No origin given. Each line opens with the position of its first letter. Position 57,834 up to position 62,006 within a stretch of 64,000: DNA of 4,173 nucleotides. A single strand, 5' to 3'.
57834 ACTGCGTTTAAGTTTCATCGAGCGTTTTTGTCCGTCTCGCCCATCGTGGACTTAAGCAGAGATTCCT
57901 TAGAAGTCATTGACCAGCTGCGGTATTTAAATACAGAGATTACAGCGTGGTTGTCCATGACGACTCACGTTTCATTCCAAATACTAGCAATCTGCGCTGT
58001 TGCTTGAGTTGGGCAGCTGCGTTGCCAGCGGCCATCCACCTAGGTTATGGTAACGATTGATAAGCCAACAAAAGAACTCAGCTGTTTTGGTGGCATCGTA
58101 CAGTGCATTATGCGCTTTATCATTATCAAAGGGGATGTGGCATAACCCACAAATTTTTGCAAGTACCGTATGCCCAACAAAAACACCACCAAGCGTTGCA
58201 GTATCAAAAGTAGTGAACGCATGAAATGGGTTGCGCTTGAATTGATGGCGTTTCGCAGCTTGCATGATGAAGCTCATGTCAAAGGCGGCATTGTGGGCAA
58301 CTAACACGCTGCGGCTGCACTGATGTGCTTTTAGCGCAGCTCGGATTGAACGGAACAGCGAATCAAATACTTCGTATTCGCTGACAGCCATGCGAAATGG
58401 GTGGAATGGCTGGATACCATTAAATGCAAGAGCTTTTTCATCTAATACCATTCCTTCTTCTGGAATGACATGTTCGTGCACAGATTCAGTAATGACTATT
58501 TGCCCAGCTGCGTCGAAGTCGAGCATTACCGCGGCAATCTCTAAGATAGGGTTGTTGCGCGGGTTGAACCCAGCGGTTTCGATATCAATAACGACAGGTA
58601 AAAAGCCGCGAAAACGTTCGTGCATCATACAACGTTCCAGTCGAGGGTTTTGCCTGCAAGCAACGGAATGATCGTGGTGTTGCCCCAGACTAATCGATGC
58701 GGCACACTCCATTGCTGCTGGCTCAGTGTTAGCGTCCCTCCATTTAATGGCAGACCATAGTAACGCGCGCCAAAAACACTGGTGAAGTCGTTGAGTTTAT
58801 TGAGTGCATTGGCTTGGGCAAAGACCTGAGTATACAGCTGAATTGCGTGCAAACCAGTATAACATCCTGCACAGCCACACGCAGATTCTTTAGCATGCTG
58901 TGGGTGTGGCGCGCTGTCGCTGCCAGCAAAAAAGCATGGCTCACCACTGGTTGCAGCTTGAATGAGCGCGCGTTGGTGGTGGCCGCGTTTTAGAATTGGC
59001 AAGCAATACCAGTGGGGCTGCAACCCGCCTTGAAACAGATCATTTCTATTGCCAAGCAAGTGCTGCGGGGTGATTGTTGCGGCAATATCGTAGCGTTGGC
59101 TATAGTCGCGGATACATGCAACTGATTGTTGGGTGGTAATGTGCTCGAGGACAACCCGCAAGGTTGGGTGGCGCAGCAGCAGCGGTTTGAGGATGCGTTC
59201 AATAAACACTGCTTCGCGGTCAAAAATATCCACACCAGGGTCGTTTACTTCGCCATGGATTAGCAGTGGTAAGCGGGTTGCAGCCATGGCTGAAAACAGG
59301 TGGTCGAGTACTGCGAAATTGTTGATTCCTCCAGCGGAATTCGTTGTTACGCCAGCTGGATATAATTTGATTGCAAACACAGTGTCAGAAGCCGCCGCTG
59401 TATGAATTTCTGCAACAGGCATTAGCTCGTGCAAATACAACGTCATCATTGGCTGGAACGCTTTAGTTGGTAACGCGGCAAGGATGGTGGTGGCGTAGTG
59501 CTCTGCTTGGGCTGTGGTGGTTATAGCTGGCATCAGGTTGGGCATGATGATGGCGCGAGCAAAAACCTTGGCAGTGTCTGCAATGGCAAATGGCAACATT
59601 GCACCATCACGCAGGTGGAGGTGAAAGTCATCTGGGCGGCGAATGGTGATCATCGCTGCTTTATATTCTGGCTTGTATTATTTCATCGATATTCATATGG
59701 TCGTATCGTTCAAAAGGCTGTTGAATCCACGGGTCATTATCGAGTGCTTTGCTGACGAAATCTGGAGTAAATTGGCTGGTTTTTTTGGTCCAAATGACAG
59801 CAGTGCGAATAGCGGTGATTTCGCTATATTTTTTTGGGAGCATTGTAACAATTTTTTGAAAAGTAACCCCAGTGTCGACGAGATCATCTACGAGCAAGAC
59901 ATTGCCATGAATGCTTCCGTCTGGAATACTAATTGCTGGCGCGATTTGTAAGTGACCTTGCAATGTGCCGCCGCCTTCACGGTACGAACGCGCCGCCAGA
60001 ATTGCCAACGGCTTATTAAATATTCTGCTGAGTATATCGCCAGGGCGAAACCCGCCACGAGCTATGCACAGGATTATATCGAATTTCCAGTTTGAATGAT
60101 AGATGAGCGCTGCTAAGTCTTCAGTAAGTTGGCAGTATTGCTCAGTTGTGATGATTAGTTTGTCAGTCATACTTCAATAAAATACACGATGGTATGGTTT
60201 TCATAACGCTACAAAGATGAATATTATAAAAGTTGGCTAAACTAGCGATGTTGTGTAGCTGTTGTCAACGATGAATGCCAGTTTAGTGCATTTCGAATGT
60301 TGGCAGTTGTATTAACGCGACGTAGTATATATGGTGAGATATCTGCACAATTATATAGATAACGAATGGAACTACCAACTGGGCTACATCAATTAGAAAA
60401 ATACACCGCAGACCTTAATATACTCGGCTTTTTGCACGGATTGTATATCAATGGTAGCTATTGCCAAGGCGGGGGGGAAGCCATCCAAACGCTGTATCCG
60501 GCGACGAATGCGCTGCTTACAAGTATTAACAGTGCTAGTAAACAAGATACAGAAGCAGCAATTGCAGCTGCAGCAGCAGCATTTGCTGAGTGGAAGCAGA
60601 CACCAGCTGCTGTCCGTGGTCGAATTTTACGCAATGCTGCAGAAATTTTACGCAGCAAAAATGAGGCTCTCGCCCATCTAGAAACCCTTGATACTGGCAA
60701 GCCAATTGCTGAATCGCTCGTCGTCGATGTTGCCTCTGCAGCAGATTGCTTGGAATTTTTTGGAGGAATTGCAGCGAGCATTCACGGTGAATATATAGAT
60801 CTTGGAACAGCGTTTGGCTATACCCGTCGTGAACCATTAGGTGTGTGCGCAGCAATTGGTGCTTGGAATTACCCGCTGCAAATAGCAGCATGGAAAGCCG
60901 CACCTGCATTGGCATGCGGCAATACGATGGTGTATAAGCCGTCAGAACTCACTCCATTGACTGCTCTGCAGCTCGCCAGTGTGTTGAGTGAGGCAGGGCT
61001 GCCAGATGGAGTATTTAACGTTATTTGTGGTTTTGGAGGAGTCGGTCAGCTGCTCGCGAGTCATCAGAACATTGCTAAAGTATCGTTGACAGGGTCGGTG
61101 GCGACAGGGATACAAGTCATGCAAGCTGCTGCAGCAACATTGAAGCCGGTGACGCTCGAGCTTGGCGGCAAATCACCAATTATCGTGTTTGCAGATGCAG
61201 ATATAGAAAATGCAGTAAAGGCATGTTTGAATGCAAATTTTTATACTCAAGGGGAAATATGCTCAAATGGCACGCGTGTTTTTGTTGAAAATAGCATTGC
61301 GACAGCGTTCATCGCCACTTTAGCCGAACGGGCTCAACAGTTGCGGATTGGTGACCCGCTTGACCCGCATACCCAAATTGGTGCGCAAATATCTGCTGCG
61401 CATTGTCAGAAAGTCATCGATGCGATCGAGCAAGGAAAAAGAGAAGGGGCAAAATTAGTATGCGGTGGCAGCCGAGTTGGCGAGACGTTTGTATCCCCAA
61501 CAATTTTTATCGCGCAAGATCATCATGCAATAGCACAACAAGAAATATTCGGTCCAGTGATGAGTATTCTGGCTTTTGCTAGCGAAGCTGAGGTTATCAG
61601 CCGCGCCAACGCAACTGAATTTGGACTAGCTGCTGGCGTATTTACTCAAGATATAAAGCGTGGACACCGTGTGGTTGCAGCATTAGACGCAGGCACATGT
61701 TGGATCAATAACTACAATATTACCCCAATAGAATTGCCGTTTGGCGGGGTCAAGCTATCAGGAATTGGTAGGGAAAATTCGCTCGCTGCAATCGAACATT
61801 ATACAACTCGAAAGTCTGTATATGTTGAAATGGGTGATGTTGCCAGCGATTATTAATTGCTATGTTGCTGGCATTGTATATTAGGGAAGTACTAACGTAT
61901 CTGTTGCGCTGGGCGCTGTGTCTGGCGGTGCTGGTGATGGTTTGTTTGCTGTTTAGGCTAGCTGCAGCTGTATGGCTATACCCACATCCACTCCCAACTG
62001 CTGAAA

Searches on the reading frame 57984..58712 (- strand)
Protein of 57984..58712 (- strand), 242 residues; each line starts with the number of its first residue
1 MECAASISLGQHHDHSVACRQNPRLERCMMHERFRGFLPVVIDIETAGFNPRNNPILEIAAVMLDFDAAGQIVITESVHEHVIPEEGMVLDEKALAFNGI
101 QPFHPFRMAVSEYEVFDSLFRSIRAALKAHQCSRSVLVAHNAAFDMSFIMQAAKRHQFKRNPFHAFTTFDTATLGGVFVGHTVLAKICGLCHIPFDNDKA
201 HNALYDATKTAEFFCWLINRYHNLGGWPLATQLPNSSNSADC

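Call 9: search_protein_families(library=pfam, proteins=[window:57984-58712:-])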
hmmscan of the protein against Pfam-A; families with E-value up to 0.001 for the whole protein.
window:57984-58712:- (242 aa): 2 families
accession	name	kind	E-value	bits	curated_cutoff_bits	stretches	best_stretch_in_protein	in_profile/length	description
PF00929.31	RNase_T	-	4.7e-22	79.7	24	1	40-214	1-164/164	Exonuclease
PF16473.11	Rv2179c-like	-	1.2e-07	32.1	27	1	40-212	3-171/177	3'-5' exoribonuclease Rv2179c-like domain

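Call 28: find_homologous_proteins(query=window:57984-58712:-, max_evalue=1e-20)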
Query window:57984-58712:- (242 aa): 3788 proteins with E <= 1e-20 among 3936 candidates; the best 120 are listed.
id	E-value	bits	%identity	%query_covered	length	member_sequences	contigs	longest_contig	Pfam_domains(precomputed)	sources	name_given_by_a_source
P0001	4.2e-143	493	100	88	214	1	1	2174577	PF00929.32,PF16473.12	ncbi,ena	-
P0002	1.8e-80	288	63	83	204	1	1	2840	PF00929.32,PF16473.12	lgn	-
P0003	2.1e-72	262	56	83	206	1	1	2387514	PF00929.32,PF16473.12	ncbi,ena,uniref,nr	ncbi:ribonuclease T [uncultured Tolumonas sp.]|uniref:ribonuclease T n=1 Tax=uncultured Tolumonas sp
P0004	2.3e-72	262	56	84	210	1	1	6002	PF00929.32,PF16473.12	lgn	-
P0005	1.9e-71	259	55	84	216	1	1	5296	PF00929.32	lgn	-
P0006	2.0e-71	258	55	83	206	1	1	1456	PF00929.32,PF16473.12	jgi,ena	jgi:ribonuclease T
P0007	2.8e-71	258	55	83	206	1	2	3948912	PF00929.32,PF16473.12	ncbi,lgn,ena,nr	nr:ribonuclease T [uncultured Tolumonas sp.]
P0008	2.8e-71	258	55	83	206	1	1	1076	PF00929.32,PF16473.12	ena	-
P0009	2.8e-71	258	55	83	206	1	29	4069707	PF00929.32,PF16473.12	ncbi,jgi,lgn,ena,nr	jgi:ribonuclease T|nr:ribonuclease T [uncultured Tolumonas sp.]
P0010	2.9e-71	258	55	83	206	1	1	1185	PF00929.32,PF16473.12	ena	-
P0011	5.1e-71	257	55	83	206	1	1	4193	PF00929.32,PF16473.12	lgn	-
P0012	7.4e-71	257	55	83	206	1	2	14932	PF00929.32,PF16473.12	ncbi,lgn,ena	-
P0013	8.5e-71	256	58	83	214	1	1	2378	PF00929.32,PF16473.12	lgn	-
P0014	9.2e-71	256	58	83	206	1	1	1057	PF00929.32,PF16473.12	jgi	jgi:ribonuclease T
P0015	1.0e-70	256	55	86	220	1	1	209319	PF00929.32,PF16473.12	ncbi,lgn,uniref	ncbi:ribonuclease T [Shewanella sp. YQ_9]|uniref:ribonuclease T n=1 Tax=Shewanella sp. YQ_9 TaxID=33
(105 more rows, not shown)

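Call 29: find_encoding_contigs(protein=P0001, flank=10000, max_places=4)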
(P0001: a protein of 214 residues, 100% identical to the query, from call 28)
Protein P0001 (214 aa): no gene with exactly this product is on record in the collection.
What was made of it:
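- On MITE of the IS5 family: The DNA of the source genome outside the window could not be read (call 29).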

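Call 30: find_encoding_contigs(protein=P0002, flank=10000, max_places=4)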
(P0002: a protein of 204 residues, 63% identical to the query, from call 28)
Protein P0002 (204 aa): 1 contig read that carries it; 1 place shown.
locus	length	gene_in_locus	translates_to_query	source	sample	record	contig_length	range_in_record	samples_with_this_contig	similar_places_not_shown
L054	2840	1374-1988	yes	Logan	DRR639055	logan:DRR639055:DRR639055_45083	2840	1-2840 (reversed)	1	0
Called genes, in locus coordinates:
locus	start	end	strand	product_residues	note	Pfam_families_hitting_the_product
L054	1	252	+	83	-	?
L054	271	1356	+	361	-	PF01979:Amidohydro_1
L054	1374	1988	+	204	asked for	PF00929:RNase_T, PF16473:Rv2179c-like (weak)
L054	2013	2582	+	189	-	-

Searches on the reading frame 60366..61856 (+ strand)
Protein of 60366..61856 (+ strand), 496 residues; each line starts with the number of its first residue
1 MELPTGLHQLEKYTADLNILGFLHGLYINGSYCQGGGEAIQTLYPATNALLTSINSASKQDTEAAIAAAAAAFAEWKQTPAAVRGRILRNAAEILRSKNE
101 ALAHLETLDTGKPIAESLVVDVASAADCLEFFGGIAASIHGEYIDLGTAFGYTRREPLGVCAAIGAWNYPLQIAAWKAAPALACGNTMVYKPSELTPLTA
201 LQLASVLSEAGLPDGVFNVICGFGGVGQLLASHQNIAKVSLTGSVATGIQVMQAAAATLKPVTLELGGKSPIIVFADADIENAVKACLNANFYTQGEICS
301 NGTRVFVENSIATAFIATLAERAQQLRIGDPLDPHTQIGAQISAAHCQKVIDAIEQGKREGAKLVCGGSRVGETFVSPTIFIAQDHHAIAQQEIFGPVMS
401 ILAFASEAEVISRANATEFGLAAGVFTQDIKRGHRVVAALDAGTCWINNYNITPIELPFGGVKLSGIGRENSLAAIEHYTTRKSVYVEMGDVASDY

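Call 15: search_protein_families(library=ncbifam, proteins=[window:60366-61856:+])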
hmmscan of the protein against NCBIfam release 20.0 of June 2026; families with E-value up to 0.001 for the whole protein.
window:60366-61856:+ (496 aa): 43 families (the best 25 are shown)
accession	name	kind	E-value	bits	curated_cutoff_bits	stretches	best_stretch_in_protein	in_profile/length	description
NF009725.0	PRK13252.1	equivalog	4.1e-212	704.9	593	1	25-496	8-488/488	betaine-aldehyde dehydrogenase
TIGR01804.1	BADH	equivalog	2.9e-186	619.5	668.6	1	27-483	1-467/467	betaine-aldehyde dehydrogenase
TIGR02299.1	HpaE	equivalog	1.5e-139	465.8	638.35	1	26-491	3-480/488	5-carboxymethyl-2-hydroxymuconate semialdehyde dehydrogenase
NF010000.0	PRK13473.1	subfamily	3e-139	464.7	615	1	26-488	5-473/475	aminobutyraldehyde dehydrogenase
NF045736.1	PaDhStyDRhodo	equivalog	2.7e-132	441.7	800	1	25-487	4-477/479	phenylacetaldehyde dehydrogenase StyD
NF045735.1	PaDhStyDPseudo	equivalog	4.5e-127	424.6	850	1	26-487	5-481/483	phenylacetaldehyde dehydrogenase StyD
NF007352.0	PRK09847.1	equivalog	6.3e-124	414.2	850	1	18-488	14-492/495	aldehyde dehydrogenase PuuC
TIGR03216.1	OH_muco_semi_DH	equivalog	3.3e-123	411.8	693.25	1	27-488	4-480/481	2-hydroxymuconic semialdehyde dehydrogenase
TIGR03374.1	ABALDH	equivalog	3.6e-115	385.5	909.3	1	25-487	3-471/472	aminobutyraldehyde dehydrogenase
NF050026.1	AcaldDHExaC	equivalog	1.5e-114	383.4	900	1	27-488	19-494/503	acetaldehyde dehydrogenase ExaC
NF040648.1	lactal_redase_Meth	equivalog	7.5e-114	381.3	650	1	27-487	2-462/463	lactaldehyde dehydrogenase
TIGR01780.1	SSADH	subfamily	6.5e-110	368.1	646.35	1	45-482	4-447/448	succinate-semialdehyde dehydrogenase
NF052305.1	DioxValDhHalo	equivalog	1.8e-105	353.7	750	1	27-487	8-481/483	2,5-dioxovalerate dehydrogenase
NF042993.1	AlphKGSA_gudD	equivalog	5e-103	345.4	770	1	27-487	7-480/481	alpha-ketoglutaric semialdehyde dehydrogenase GucD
NF007497.0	PRK10090.1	equivalog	1.1e-102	344.3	500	1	24-488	7-478/480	aldehyde dehydrogenase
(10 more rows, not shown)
